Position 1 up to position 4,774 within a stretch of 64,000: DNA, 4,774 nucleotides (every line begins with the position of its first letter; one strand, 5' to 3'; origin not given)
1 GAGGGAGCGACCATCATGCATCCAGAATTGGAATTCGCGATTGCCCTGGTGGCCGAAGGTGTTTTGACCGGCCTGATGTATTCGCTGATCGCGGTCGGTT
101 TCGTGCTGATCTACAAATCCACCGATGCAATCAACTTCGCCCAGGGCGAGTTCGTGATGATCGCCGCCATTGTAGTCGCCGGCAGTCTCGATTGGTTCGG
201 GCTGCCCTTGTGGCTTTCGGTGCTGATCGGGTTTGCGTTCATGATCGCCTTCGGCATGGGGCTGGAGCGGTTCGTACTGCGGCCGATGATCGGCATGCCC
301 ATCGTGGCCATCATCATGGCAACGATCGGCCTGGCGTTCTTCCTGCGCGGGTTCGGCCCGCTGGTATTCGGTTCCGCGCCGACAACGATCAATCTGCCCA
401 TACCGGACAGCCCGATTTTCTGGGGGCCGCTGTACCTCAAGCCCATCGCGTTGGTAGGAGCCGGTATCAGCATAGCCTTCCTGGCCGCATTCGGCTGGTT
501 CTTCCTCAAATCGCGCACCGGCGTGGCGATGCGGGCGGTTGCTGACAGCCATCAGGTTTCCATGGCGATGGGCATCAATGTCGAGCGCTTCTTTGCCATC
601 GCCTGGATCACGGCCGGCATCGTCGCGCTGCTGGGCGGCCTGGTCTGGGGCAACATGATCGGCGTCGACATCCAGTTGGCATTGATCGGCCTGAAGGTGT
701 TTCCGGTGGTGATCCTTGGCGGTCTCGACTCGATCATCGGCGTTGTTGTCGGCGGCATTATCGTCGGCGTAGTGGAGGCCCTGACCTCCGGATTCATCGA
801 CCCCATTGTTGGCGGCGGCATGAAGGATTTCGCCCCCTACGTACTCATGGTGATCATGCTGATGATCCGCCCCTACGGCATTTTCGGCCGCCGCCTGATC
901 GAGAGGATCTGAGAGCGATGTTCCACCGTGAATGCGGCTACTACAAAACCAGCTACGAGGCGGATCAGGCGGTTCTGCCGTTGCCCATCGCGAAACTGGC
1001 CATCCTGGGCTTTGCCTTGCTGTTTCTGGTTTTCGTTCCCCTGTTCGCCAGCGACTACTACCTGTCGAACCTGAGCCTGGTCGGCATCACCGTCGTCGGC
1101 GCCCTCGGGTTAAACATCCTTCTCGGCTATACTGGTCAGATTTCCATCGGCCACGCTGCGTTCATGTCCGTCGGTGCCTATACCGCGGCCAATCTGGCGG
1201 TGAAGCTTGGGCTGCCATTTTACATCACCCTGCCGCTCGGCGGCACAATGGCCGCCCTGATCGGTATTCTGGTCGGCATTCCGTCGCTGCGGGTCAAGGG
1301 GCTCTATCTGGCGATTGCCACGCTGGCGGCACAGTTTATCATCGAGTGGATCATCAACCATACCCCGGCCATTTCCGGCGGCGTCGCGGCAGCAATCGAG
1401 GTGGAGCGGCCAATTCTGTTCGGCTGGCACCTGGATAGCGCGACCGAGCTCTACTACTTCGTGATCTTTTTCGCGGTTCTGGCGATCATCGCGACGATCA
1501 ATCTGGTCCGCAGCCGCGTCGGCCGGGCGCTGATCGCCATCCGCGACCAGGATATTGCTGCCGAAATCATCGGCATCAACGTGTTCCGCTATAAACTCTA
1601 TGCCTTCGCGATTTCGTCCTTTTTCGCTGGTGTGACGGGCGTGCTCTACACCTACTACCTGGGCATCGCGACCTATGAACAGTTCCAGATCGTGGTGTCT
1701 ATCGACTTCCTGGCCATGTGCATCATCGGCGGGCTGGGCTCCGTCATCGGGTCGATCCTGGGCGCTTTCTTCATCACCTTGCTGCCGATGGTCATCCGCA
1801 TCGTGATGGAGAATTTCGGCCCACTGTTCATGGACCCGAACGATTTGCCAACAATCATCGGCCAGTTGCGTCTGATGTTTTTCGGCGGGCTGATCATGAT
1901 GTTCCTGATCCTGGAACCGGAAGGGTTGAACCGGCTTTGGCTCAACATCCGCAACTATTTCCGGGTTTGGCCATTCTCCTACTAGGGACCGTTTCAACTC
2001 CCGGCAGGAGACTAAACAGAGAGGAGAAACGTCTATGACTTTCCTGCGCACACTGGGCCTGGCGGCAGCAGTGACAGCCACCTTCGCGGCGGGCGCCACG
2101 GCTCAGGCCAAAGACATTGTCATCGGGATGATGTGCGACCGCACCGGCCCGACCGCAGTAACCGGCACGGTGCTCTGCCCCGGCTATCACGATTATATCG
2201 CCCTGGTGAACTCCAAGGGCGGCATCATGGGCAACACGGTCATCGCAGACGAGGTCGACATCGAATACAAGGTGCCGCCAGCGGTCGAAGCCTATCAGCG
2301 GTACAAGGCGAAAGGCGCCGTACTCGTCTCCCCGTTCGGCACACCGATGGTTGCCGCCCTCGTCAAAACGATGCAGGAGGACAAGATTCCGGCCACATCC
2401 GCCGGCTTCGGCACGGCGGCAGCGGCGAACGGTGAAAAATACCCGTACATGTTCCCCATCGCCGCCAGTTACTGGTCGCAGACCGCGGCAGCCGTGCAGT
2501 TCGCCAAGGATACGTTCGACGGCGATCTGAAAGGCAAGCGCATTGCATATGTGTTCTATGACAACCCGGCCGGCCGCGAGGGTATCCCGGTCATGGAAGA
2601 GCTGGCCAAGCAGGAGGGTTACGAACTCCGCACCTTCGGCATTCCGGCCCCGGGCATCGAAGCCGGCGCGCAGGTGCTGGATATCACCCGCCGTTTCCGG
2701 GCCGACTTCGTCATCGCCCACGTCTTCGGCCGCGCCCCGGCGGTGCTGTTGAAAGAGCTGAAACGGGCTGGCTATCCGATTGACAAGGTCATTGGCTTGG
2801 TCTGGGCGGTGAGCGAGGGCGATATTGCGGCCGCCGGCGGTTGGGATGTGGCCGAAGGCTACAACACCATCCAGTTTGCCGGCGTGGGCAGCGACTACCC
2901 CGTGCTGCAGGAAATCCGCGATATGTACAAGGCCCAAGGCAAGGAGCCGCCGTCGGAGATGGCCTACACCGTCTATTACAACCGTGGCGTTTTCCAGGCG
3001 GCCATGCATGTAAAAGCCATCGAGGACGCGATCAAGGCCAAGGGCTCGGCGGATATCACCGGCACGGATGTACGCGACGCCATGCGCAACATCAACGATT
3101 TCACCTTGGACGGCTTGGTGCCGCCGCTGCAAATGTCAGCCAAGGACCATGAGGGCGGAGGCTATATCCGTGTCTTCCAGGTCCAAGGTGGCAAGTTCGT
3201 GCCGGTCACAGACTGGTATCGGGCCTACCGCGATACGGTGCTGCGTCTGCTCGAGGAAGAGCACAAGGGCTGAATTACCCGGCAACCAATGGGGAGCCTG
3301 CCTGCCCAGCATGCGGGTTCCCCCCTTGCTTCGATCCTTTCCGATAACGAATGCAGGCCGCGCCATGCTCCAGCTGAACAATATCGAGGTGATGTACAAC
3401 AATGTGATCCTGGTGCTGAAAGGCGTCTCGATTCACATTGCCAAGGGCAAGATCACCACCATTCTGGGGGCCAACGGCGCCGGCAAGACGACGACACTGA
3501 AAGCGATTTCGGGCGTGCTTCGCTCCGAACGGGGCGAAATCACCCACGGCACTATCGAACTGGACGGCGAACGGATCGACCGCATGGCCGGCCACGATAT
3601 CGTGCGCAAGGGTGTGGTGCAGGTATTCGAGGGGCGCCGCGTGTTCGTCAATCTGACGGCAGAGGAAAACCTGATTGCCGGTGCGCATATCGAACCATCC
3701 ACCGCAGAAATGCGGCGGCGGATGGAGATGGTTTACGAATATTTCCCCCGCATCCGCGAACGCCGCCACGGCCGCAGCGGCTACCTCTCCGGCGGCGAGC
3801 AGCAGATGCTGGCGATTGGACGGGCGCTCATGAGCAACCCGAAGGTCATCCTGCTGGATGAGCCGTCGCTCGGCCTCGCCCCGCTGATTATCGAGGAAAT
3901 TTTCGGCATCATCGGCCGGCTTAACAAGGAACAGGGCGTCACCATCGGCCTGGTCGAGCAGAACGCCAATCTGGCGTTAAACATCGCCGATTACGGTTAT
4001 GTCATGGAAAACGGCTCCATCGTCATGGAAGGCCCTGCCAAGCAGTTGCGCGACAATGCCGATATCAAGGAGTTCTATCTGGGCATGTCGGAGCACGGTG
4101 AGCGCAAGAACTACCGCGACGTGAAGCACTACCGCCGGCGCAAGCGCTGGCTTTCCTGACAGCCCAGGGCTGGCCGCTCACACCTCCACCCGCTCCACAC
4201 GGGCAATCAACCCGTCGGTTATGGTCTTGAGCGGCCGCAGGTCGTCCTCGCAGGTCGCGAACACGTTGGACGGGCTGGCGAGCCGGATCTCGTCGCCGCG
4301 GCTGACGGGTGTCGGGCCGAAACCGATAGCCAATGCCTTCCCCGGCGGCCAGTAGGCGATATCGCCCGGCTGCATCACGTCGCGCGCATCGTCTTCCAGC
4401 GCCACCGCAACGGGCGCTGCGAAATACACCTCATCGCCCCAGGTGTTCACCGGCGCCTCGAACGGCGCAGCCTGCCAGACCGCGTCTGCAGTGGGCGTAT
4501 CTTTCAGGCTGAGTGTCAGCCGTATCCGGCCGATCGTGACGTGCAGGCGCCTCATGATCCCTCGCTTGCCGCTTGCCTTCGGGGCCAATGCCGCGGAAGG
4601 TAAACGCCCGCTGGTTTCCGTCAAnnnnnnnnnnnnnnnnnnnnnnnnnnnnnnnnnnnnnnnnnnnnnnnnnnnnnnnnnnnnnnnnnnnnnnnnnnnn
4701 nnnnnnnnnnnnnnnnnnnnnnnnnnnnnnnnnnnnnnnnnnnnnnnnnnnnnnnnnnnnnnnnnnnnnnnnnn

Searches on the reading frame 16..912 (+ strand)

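Call 80: search_protein_families(library=pfam, proteins=[window:16-912:+], max_evalue=0.00001)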
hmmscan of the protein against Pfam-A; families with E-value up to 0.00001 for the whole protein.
window:16-912:+ (298 aa): 1 family
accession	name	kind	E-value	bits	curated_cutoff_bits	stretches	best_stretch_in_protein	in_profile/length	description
PF02653.21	BPD_transp_2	-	1.4e-30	106.8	26.8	1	13-282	3-269/269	Branched-chain amino acid transport system / permease component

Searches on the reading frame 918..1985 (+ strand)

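Call 80: search_protein_families(library=pfam, proteins=[window:918-1985:+], max_evalue=0.00001)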
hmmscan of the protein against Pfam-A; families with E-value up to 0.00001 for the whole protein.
window:918-1985:+ (355 aa): 1 family
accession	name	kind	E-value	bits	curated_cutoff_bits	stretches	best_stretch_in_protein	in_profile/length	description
PF02653.21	BPD_transp_2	-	1.1e-42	146.5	26.8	1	50-328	4-267/269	Branched-chain amino acid transport system / permease component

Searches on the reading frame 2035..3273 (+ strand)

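Call 80: search_protein_families(library=pfam, proteins=[window:2035-3273:+], max_evalue=0.00001)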
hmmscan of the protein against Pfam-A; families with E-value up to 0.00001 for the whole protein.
window:2035-3273:+ (412 aa): 1 family
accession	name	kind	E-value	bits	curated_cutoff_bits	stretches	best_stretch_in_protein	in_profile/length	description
PF13458.12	Peripla_BP_6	-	1.6e-42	146.8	31.7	1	28-387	2-343/343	Periplasmic binding protein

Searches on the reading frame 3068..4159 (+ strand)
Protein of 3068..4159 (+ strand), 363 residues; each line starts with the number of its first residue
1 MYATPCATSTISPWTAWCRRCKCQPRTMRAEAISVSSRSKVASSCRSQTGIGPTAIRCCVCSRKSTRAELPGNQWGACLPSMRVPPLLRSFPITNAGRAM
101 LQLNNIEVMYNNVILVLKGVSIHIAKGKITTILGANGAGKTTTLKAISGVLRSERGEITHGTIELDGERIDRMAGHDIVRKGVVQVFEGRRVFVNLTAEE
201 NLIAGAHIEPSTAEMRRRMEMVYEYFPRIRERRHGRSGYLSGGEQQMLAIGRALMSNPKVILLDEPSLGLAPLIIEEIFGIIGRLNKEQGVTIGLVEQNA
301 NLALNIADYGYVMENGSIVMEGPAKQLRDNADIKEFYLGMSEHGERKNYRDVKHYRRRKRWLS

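Call 80: search_protein_families(library=pfam, proteins=[window:3068-4159:+], max_evalue=0.00001)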
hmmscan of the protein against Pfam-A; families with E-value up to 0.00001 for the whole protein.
window:3068-4159:+ (363 aa): 2 families
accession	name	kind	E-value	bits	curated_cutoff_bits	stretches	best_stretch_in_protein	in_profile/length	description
PF00005.33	ABC_tran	-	9.1e-29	101.2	25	1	117-267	1-136/137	ABC transporter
PF13304.12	AAA_21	-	4.2e-10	40.6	27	0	129-158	1-42/304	AAA domain, putative AbiEii toxin, Type IV TA system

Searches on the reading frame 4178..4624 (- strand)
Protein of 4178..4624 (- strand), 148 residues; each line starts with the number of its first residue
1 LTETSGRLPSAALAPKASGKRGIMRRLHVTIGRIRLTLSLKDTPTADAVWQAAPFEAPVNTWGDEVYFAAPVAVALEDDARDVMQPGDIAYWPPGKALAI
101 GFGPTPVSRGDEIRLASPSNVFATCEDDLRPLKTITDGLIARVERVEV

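Call 20: search_protein_families(library=pfam, proteins=[window:4178-4624:-], max_evalue=0.001)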
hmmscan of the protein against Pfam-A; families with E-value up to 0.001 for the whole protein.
window:4178-4624:- (148 aa): 2 families
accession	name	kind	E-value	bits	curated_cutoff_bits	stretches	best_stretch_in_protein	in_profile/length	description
PF04126.18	Cyclophil_like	-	6.1e-36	123.3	27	1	25-143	1-119/120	Cyclophilin-like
PF18050.6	Cyclophil_like2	-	6.1e-08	33.1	22.7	1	29-105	1-79/115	Cyclophilin-like family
